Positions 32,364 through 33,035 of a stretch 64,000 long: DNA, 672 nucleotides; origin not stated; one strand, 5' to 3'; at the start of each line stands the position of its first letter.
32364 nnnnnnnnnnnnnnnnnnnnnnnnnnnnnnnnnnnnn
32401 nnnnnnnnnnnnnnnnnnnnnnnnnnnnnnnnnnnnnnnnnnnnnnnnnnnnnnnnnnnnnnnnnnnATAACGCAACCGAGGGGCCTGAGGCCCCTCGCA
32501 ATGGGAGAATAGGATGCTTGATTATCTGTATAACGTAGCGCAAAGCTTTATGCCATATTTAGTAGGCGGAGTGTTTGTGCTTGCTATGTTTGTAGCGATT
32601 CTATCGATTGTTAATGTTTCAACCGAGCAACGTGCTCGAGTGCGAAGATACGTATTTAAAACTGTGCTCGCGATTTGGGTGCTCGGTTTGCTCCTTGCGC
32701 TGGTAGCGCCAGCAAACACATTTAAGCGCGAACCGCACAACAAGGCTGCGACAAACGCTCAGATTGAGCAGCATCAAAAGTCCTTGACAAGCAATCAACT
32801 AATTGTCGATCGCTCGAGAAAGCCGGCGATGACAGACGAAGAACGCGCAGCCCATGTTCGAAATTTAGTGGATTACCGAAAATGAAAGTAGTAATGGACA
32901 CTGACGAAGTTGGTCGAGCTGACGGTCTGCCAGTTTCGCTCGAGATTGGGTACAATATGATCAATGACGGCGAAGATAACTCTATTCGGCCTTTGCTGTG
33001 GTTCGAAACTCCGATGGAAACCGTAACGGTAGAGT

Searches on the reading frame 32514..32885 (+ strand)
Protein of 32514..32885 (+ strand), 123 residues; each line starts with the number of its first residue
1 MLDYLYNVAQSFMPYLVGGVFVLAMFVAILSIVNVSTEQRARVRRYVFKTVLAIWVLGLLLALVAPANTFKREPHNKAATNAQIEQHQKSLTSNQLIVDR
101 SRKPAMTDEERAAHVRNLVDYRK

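Call 51: search_protein_families(library=pfam, proteins=[window:32514-32885:+], max_evalue=0.01)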
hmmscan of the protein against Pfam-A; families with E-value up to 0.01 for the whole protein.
window:32514-32885:+ (123 aa): 1 family
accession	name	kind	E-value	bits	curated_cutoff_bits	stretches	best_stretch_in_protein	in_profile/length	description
PF00499.25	Oxidored_q3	-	0.00029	21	33.2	1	17-86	46-116/146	NADH-ubiquinone/plastoquinone oxidoreductase chain 6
